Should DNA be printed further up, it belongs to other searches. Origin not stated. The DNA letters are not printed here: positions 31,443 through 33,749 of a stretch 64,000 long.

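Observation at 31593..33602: Single ORF fusing lycopene beta-cyclase (CrtY) to Brp/Blh beta-carotene 15,15'-dioxygenase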

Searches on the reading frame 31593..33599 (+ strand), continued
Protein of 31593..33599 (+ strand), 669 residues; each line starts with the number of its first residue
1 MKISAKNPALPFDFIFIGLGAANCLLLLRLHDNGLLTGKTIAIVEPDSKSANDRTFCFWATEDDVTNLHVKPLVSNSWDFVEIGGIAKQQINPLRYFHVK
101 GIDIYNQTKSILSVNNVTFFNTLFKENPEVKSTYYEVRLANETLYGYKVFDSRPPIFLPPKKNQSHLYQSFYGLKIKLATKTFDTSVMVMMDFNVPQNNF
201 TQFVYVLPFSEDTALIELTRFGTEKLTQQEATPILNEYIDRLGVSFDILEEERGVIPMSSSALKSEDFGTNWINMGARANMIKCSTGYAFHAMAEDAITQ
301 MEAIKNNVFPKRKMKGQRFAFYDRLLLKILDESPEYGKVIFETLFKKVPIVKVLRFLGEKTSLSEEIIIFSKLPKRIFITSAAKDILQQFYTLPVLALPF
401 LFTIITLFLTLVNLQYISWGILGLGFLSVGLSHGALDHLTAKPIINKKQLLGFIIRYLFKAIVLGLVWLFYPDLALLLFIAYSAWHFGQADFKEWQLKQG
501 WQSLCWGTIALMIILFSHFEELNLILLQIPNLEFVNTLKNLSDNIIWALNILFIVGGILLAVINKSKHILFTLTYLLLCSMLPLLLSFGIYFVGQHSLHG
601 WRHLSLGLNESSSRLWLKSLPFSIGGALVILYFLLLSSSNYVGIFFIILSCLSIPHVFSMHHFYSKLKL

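Call 48: find_encoding_contigs(protein=P0256, flank=8000, max_places=2)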
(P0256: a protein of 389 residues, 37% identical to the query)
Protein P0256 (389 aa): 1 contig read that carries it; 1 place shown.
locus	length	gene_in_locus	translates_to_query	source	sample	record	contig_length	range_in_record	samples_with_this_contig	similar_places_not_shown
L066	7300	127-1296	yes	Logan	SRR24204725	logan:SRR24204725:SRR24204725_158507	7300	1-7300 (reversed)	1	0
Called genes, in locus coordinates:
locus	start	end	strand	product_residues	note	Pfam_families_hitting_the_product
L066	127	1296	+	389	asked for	PF05834:Lycopene_cycl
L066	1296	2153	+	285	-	PF15461:BCD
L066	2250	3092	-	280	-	PF01036:Bac_rhodopsin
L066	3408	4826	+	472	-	PF02321:OEP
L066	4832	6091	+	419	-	PF25919:BSH_CusB (faint), PF25917:BSH_RND, PF25973:BSH_CzcB (weak), PF25990:Beta-barrel_YknX, PF26002:Beta-barrel_AprE (weak), PF25975:CzcB_C (weak), PF25989:YknX_C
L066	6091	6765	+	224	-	PF00814:TsaD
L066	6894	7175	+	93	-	-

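Call 51: search_protein_families(library=pfam, proteins=[L045:3139-4422:-, L045:4520-5929:+, L045:5998-7368:-, L057:5501-6784:-, L057:8894-10309:-, L057:3910-5511:+, L046:12009-12770:-, L046:12777-13754:-, L050:11971-12843:-, L050:8504-9337:-], max_evalue=0.0001)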
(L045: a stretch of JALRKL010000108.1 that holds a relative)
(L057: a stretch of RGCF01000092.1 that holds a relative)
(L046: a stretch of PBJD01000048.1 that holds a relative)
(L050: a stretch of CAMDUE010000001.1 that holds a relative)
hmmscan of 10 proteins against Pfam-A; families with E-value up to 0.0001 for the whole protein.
L045:3139-4422:- (427 aa): 4 families
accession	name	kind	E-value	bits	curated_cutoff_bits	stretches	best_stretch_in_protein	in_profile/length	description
PF20434.5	BD-FAE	-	6.2e-24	85.1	26.8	1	81-222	1-130/215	BD-FAE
PF07859.19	Abhydrolase_3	-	2.7e-10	40.8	25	1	97-202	1-91/210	alpha/beta hydrolase fold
PF00135.34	COesterase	-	4.8e-09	36.1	27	1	80-212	87-213/515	Carboxylesterase family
PF18962.6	Por_Secre_tail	-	1.4e-06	28.9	27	1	358-426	1-75/75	Secretion system C-terminal sorting domain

L045:4520-5929:+ (470 aa): 1 family
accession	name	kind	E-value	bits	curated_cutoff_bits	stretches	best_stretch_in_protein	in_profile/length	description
PF00375.23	SDF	-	1.5e-115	386.7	27.9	1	10-464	1-387/387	Sodium:dicarboxylate symporter family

L045:5998-7368:- (456 aa): 7 families
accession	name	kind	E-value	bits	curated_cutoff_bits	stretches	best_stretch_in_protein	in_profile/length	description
PF13489.12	Methyltransf_23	-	3.9e-12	46.6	27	1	250-428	15-163/164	Methyltransferase domain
PF13649.12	Methyltransf_25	-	8.4e-11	42.9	27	1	264-356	1-97/97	Methyltransferase domain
PF05995.18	CDO_I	-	1.9e-08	34.4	23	1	36-148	42-163/170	Cysteine dioxygenase type I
PF08241.18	Methyltransf_11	-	4.3e-08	34.1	21.2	1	265-360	1-95/95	Methyltransferase domain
PF13847.12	Methyltransf_31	-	6.1e-07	29.7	27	1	262-370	5-121/145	Methyltransferase domain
PF08242.18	Methyltransf_12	-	1.4e-06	29.4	30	1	265-358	1-98/98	Methyltransferase domain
PF01209.24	Ubie_methyltran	-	4.4e-06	26.7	20.1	1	224-359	13-150/233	ubiE/COQ5 methyltransferase family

L057:5501-6784:- (427 aa): 2 families
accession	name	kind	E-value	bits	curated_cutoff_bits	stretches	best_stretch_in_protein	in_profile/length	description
PF13520.12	AA_permease_2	-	2.4e-42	145.8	27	1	7-410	1-422/427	Amino acid permease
PF00324.27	AA_permease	-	6.6e-27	94.8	24.6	1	11-372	1-390/470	Amino acid permease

L057:8894-10309:- (471 aa): 1 family
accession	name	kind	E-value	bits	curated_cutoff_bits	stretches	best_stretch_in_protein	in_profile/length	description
PF13229.12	Beta_helix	-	2.3e-05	24.5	25.9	1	64-207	23-158/158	Right handed beta helix region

L057:3910-5511:+ (534 aa): 2 families
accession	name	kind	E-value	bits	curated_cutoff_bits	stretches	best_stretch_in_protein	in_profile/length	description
PF00884.28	Sulfatase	-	4e-40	138.5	25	1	21-333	1-300/301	Sulfatase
PF16347.10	SGSH_C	-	4.8e-09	37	29.3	1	291-419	10-136/154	N-sulphoglucosamine sulphohydrolase, C-terminal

L046:12009-12770:- (253 aa): 1 family
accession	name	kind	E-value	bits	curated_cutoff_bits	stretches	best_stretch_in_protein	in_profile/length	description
PF00696.33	AA_kinase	-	1.4e-37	130.1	24.9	1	2-239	3-234/234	Amino acid kinase family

L046:12777-13754:- (325 aa): 2 families
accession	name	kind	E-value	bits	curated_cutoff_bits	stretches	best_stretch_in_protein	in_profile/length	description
PF02729.26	OTCace_N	-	1.3e-29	103.6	29.9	1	14-170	2-147/148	Aspartate/ornithine carbamoyltransferase, carbamoyl-P binding domain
PF00185.30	OTCace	-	1.5e-22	80.8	29.4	1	195-320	15-155/157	Aspartate/ornithine carbamoyltransferase, Asp/Orn binding domain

L050:11971-12843:- (290 aa): 2 families
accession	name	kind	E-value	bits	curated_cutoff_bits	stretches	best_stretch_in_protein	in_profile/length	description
PF02678.22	Pirin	-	3.8e-33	114.2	26.1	1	63-172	6-108/108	Pirin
PF17954.7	Pirin_C_2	-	1.5e-27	96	22.9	1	200-286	2-86/86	Quercetinase C-terminal cupin domain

L050:8504-9337:- (277 aa): 1 family
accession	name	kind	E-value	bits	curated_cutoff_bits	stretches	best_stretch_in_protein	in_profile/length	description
PF02698.23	DUF218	-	1e-24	87.4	27.6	1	101-267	3-133/133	DUF218 domain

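Call 58: predict_structure(alignment_id=A2)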
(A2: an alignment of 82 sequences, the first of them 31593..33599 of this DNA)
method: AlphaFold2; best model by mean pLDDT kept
length: 669 residues; sequences in the alignment: 82
mean_pLDDT: 88.9   pTM: 0.72
mean pLDDT of the five models: 88.9, 87.7, 87.4, 86.4, 85.0
residues with pLDDT >= 90: 439; 70-90: 202; 50-70: 12; < 50: 16
segments of 3 or more residues with pLDDT < 50: 1-7, 279-286
pLDDT, mean of each block of 10 residues (from residue 1): 48 93 94 95 87 81 92 93 87 91 92 93 82 85 90 82 86 93 91 91 94 95 93 94 90 84 77 72 52 90 91 76 90 93 92 86 92 92 85 85 96 95 93 90 84 91 94 95 95 92 96 95 92 90 94 97 96 96 95 94 90 92 90 82 89 92 78
secondary structure, 60 per line:
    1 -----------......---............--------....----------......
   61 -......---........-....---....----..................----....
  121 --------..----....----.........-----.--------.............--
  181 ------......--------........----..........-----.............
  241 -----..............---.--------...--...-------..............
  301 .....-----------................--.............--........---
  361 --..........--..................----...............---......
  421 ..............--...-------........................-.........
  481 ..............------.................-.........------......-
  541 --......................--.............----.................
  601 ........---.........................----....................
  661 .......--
elements in order: E12-17 H21-32 E41-44 E55-60 H62-67 E74-78 E80-83 E87-90 E95-100 H101-112 E117-120 E135-138 E143-151 E166-178 E187-192 E201-208 E213-222 H228-240 E246-259 E272-274 H287-305 H317-332 H335-347 H350-357 H363-372 H375-392 H397-411 H415-434 H447-470 H472-494 H501-517 H519-527 H534-539 H543-564 H567-579 H584-608 H612-636 H641-667

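Call 61: fold_search(model_id=the predicted structure, library=pdb)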
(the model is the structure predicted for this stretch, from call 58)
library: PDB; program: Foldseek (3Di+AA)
matches with E <= 10: 1100; with E <= 0.001: 426
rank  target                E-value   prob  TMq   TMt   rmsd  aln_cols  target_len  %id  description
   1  5tuk_B                2.4e-10  1.00  0.32  0.51   9.7       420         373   12  Crystal structure of tetracycline destructase Tet(51) (released 2017-05-10)
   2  3oz2                  2.6e-10  1.00  0.33  0.51   9.2       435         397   12  Crystal structure of a geranylgeranyl bacteriochlorophyll reductase-like (Ta0516) from Thermoplasma acidophilum at 1.60  (released 2010-10-27)
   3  3atq                  3.1e-10  1.00  0.34  0.48   9.8       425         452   14  Geranylgeranyl Reductase (GGR) from Sulfolobus acidocaldarius (released 2011-05-04)
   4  4opg                  4.5e-10  1.00  0.37  0.51   8.7       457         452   13  Constructing tailored isoprenoid products by structure-guided modification of geranylgeranyl reductase. (released 2014-07-09)
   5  4opt                  4.5e-10  1.00  0.37  0.51   8.8       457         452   13  Constructing tailored isoprenoid products by structure-guided modification of geranylgeranyl reductase (released 2014-07-09)
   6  4opi                  7.5e-10  1.00  0.37  0.51   8.7       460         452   13  Constructing tailored isoprenoid products by structure-guided modification of geranylgeranyl reductase. (released 2014-07-09)
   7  5tuk_D                7.5e-10  1.00  0.30  0.48   8.9       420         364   12  Crystal structure of tetracycline destructase Tet(51) (released 2017-05-10)
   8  4opl                  7.9e-10  1.00  0.36  0.50   8.6       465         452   14  Constructing tailored isoprenoid products by structure-guided modification of geranylgeranyl reductase. (released 2014-07-09)
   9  5dbj_D                1.2e-09  1.00  0.35  0.50   8.4       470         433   14  Crystal structure of halogenase PltA (released 2015-10-07)
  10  5dbj_C                1.2e-09  1.00  0.35  0.50   7.6       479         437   13  Crystal structure of halogenase PltA (released 2015-10-07)
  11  5tuk_C                2.1e-09  1.00  0.31  0.50   9.0       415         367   12  Crystal structure of tetracycline destructase Tet(51) (released 2017-05-10)
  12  5tuk_A                2.7e-09  1.00  0.31  0.50   8.8       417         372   12  Crystal structure of tetracycline destructase Tet(51) (released 2017-05-10)
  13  4opu                  2.9e-09  1.00  0.35  0.49   9.1       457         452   15  Constructing tailored isoprenoid products by structure-guided modification of geranylgeranyl reductase (released 2014-07-09)
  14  5bul                  2.9e-09  1.00  0.32  0.50   9.5       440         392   11  Structure of flavin-dependent brominase Bmp2 triple mutant Y302S F306V A345W (released 2016-03-09)
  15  4k22_B                3.2e-09  1.00  0.32  0.55   7.2       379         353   12  Structure of the C-terminal truncated form of E.Coli C5-hydroxylase UBII involved in ubiquinone (Q8) biosynthesis (released 2013-05-29)
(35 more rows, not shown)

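Call 69: search_dna_similar(query=window:31593-33599:+, collection=plasmids, mode=protein, max_rows=10)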
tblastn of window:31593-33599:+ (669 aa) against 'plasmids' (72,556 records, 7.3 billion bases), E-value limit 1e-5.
Records with a match: 39; places in all: 39; records where one place covers at least 80% of the query: 0.
Best place of each record, by identity: <60% 39.
By first word of the organism name: Pantoea 18; Streptomyces 13; Persicobacter 2; Streptantibioticus 2; Kitasatospora 1; Rubrobacter 1; Acinetobacter 1; Sphingomonas 1.
By predicted mobility (MOB-suite, as given by PLSDB): non-mobilizable 31; mobilizable 8.
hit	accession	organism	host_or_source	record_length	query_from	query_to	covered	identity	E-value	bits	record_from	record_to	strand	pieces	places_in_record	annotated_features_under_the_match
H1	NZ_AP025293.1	Persicobacter psychrovividus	-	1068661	7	379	56%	30.5%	2e-22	110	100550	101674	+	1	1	none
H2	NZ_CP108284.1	Streptomyces atratus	-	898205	40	384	52%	29.5%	2e-30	136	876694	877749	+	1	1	lycopene cyclase family protein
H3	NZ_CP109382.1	Streptomyces atratus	-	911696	40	384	52%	29.5%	2e-30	136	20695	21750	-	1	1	lycopene cyclase family protein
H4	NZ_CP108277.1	Streptomyces atratus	-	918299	40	384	52%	29.5%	2e-30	136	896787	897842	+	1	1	lycopene cyclase family protein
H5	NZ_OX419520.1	Kitasatospora fiedleri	-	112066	54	394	51%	29.1%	3e-25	119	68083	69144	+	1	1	lycopene cyclase family protein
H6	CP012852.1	Persicobacter sp. JZB09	cell culture,soil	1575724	39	387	52%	27.8%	2e-21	107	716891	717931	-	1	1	none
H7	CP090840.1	Streptomyces viridifaciens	Whole organism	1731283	55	399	52%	27.7%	2e-24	117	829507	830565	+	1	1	lycopene cyclase family protein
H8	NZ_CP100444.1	Streptomyces rimosus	pure culture,OTC cluster deletion ...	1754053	40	384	52%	27.4%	1e-23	114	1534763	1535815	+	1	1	record has no annotation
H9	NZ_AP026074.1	Streptomyces nigrescens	-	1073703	40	374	50%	28.1%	3e-24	116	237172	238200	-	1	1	none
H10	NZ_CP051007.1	Streptomyces griseofuscus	-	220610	55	382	49%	27.8%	2e-24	117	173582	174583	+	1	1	lycopene cyclase family protein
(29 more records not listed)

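Call 70: search_dna_similar(query=window:31593-33599:+, collection=phages, mode=protein, max_rows=10)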
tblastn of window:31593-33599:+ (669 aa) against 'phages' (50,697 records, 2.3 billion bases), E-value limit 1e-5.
No match.

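Call 75: find_encoding_contigs(protein=P0262, flank=8000, max_places=1)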
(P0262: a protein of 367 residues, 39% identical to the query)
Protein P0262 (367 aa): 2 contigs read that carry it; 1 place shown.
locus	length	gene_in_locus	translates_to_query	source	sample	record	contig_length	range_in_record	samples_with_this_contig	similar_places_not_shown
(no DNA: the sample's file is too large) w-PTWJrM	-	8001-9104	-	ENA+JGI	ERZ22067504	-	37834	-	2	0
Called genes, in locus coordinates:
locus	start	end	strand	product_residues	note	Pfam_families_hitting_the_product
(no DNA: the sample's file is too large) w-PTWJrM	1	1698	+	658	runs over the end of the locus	-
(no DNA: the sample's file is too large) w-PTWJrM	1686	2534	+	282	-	PF10677:DUF2490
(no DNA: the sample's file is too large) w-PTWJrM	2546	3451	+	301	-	PF02493:MORN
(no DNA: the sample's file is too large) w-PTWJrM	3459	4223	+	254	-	PF13568:OMP_b-brl_2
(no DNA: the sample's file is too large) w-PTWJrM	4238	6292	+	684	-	-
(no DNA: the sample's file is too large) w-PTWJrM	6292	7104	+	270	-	PF10677:DUF2490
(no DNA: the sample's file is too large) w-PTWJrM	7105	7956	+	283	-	PF10677:DUF2490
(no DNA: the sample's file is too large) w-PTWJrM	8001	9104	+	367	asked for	PF05834:Lycopene_cycl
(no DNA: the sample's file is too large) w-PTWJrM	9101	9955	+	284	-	PF15461:BCD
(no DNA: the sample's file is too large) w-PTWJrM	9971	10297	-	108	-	PF12823:DUF3817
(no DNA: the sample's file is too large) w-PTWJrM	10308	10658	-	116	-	PF04237:YjbR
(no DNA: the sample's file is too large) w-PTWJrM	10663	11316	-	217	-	PF11845:Tll0287-like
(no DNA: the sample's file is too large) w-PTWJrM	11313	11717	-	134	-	PF00581:Rhodanese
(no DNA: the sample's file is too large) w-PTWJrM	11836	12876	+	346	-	PF17773:UPF0176_N, PF00581:Rhodanese, PF12368:Rhodanese_C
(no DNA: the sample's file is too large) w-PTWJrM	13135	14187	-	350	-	PF00586:AIRS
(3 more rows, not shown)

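Call 76: find_encoding_contigs(protein=P0274, flank=8000, max_places=1)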
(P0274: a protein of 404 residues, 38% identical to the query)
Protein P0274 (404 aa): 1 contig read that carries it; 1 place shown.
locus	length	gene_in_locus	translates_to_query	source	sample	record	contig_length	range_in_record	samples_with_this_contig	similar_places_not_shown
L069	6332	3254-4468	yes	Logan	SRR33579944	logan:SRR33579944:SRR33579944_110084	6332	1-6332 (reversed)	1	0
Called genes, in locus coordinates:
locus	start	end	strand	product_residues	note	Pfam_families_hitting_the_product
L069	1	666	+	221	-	?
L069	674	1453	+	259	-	PF03781:FGE-sulfatase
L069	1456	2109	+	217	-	PF02630:SCO1-SenC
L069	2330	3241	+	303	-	PF00111:Fer2, PF00211:Guanylate_cyc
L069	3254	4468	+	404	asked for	PF01266:DAO (weak), PF05834:Lycopene_cycl, PF13450:NAD_binding_8 (faint), PF13738:Pyr_redox_3 (weak)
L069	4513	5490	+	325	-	PF00348:polyprenyl_synt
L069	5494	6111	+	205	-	PF01694:Rhomboid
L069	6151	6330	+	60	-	?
